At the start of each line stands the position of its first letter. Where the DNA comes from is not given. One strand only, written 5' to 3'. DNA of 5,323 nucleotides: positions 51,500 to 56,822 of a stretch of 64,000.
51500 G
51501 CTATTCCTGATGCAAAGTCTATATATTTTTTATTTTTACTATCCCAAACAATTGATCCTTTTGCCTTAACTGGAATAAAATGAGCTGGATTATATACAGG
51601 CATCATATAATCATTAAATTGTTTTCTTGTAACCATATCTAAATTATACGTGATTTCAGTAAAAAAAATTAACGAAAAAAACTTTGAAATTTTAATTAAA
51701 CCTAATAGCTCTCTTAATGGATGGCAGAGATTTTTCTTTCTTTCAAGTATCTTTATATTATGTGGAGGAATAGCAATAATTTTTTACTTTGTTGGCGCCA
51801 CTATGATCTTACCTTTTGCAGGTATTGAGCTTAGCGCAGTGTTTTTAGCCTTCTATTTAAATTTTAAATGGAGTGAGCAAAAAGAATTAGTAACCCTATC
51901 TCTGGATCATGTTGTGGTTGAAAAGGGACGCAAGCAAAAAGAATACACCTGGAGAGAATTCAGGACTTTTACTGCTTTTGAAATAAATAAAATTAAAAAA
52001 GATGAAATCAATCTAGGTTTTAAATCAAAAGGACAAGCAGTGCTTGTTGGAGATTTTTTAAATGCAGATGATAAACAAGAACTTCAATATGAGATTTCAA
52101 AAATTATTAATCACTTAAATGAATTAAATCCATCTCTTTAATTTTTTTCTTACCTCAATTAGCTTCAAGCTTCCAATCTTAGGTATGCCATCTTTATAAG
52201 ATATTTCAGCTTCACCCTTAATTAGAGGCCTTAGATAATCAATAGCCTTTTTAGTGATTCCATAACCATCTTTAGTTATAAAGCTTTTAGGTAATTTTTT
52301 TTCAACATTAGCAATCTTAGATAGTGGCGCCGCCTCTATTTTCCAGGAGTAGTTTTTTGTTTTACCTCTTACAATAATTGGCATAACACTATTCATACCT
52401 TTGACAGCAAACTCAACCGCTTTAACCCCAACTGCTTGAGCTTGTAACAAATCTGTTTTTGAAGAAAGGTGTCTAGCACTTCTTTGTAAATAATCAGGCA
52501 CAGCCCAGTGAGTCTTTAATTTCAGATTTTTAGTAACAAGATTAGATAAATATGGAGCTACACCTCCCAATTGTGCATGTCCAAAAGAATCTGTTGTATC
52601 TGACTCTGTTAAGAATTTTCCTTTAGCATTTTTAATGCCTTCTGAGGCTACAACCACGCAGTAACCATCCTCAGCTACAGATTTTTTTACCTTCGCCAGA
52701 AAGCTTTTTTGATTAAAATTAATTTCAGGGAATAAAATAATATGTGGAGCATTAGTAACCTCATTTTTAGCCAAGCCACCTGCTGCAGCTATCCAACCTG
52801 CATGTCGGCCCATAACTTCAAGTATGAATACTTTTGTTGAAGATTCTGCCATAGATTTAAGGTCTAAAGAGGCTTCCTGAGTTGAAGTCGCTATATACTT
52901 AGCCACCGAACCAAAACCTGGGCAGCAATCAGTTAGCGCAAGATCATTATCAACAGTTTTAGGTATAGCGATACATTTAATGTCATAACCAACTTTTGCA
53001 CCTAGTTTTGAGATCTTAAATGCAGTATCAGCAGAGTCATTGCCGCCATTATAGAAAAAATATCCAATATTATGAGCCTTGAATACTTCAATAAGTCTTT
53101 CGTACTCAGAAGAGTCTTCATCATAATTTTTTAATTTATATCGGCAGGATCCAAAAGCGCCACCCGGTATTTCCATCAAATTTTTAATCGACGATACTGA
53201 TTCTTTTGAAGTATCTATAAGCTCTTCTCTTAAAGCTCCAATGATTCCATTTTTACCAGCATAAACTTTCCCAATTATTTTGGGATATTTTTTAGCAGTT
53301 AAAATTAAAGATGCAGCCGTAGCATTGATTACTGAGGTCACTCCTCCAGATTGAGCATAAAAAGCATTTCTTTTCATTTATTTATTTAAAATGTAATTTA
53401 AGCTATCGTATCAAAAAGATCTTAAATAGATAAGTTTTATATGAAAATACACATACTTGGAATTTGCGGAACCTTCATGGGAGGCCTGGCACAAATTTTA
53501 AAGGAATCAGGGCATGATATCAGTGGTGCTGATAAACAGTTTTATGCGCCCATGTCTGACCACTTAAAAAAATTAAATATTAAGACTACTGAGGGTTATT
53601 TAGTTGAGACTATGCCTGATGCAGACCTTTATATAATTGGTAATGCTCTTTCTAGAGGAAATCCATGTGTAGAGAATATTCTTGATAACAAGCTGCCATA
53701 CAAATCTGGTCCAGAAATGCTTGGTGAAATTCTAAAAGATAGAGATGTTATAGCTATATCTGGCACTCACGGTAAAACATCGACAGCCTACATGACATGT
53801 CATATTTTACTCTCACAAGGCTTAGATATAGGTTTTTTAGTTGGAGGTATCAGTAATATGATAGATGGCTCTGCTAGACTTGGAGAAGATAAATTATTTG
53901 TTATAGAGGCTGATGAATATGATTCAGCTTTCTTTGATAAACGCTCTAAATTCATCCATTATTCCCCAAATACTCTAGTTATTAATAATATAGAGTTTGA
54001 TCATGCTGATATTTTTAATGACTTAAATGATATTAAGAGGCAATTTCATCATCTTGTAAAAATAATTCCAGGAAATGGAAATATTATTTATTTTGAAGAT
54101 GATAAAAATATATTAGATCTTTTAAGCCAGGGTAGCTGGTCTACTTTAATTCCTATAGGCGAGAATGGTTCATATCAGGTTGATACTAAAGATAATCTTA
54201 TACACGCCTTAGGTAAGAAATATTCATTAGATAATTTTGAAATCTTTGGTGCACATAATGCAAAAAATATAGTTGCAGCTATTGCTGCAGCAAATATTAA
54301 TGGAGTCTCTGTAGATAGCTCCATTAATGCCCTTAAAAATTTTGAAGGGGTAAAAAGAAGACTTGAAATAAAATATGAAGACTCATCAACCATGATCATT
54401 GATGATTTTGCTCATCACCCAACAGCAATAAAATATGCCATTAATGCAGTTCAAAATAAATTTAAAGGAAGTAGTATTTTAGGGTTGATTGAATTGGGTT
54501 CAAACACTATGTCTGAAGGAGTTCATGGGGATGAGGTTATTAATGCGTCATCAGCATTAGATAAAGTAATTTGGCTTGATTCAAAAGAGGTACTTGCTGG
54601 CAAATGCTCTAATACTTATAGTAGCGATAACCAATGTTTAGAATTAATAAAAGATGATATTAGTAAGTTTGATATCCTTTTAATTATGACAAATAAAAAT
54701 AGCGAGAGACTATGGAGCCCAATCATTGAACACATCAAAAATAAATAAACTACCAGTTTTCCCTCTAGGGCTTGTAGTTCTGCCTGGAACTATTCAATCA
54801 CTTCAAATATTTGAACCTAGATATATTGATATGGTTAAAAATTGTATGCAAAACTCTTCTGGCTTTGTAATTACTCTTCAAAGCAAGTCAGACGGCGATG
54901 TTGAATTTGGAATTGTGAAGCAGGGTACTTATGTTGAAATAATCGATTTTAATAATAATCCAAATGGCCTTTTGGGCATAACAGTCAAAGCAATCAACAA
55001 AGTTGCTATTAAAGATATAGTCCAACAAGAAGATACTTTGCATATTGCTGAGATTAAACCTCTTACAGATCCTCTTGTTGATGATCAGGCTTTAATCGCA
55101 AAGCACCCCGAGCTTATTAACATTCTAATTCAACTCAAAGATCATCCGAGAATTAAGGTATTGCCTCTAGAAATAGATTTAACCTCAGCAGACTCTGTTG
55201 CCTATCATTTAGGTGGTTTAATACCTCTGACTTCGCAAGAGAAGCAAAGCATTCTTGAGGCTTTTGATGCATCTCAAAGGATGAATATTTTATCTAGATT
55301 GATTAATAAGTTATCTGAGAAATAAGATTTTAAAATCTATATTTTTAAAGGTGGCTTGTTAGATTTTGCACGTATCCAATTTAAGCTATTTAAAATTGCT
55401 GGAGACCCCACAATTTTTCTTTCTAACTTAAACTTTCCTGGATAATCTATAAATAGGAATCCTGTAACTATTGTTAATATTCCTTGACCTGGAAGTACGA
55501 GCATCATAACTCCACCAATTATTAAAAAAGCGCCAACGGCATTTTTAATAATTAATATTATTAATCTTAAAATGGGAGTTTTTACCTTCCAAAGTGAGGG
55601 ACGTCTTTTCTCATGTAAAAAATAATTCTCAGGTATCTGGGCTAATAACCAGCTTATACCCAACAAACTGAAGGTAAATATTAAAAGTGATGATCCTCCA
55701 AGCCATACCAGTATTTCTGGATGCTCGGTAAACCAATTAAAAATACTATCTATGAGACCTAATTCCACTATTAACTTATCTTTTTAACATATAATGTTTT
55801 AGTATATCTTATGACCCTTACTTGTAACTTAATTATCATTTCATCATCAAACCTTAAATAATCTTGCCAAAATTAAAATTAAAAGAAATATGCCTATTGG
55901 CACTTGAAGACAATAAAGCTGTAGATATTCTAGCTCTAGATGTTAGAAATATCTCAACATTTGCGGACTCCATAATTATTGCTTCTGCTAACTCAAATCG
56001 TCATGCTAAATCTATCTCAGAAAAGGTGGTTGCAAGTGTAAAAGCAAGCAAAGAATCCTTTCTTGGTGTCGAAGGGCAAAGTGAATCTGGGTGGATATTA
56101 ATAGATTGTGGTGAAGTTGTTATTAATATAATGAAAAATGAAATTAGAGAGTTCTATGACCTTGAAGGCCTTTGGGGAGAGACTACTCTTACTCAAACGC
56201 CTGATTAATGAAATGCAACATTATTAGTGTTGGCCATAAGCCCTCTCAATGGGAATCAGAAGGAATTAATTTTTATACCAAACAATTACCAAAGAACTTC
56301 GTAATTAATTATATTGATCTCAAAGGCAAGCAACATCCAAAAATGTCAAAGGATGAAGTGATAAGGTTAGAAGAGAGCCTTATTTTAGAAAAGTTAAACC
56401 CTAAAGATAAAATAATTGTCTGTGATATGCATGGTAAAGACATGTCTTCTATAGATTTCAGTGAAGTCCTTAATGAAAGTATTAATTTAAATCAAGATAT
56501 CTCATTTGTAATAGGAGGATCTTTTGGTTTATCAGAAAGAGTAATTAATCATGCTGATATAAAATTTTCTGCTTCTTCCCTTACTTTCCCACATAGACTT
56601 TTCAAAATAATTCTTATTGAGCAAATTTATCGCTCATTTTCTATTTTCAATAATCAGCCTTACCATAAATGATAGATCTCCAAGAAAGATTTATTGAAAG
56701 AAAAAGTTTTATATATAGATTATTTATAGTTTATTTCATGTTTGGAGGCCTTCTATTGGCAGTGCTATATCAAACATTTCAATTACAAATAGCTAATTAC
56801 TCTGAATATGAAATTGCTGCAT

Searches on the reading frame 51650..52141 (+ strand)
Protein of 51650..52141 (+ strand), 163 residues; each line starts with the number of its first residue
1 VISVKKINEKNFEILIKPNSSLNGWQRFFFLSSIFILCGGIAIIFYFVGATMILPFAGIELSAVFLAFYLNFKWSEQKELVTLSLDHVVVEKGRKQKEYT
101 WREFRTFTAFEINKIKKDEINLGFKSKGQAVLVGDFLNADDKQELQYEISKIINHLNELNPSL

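Call 13: search_protein_families(library=pfam, proteins=[window:51650-52141:+], max_evalue=0.00001)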
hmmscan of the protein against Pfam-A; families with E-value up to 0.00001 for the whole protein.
window:51650-52141:+ (163 aa): 1 family
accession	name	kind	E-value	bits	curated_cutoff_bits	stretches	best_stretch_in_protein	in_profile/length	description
PF10003.15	DUF2244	-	2.2e-27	95.9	27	1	16-150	1-135/138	Integral membrane protein (DUF2244)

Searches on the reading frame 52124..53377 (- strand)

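Call 13: search_protein_families(library=pfam, proteins=[window:52124-53377:-], max_evalue=0.00001)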
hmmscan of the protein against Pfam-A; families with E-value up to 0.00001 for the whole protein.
window:52124-53377:- (417 aa): 1 family
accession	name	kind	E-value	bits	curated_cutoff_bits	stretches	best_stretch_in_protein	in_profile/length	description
PF00365.25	PFK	-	2.1e-52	178.7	30.9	1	8-323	5-276/277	Phosphofructokinase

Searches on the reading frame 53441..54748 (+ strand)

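Call 13: search_protein_families(library=pfam, proteins=[window:53441-54748:+], max_evalue=0.00001)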
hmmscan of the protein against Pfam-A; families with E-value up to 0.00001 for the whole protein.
window:53441-54748:+ (435 aa): 3 families
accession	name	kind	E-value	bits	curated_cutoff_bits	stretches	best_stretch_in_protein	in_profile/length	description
PF08245.18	Mur_ligase_M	-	5.5e-18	66.1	24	1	106-284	1-200/200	Mur ligase middle domain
PF01225.30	Mur_ligase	-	3.8e-17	62.9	21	1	2-100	1-93/95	Mur ligase family, catalytic domain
PF02875.26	Mur_ligase_C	-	3.7e-08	34.7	28.4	1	306-383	1-85/127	Mur ligase, glutamate ligase domain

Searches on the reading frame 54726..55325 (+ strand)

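Call 14: search_protein_families(library=pfam, proteins=[window:54726-55325:+], max_evalue=0.00001)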
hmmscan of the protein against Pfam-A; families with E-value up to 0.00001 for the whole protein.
window:54726-55325:+ (199 aa): 1 family
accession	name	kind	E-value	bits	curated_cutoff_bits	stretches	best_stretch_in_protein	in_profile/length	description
PF02190.22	LON_substr_bdg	-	2.1e-29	103.3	28.7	1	8-195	1-200/200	ATP-dependent protease La (LON) substrate-binding domain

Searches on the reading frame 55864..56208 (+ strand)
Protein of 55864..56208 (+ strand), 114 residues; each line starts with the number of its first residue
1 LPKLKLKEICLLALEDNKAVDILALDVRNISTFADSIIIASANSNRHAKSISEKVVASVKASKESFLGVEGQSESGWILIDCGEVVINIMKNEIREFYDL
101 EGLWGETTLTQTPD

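Call 14: search_protein_families(library=pfam, proteins=[window:55864-56208:+], max_evalue=0.00001)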
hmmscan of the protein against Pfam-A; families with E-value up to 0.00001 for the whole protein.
window:55864-56208:+ (114 aa): 1 family
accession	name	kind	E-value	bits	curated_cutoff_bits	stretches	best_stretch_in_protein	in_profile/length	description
PF02410.21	RsfS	-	1.5e-29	102.6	21.6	1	11-104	4-98/98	Ribosomal silencing factor during starvation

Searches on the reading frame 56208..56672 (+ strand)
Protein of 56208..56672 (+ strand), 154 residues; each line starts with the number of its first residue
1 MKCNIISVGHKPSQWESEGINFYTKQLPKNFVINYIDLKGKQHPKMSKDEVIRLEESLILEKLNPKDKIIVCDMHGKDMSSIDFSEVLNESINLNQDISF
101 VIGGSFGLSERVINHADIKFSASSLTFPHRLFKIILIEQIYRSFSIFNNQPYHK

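Call 14: search_protein_families(library=pfam, proteins=[window:56208-56672:+], max_evalue=0.00001)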
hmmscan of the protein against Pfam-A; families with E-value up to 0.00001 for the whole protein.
window:56208-56672:+ (154 aa): 1 family
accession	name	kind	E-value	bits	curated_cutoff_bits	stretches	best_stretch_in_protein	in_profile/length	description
PF02590.22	SPOUT_MTase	-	2e-43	148.5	27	1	1-153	1-154/154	Predicted SPOUT methyltransferase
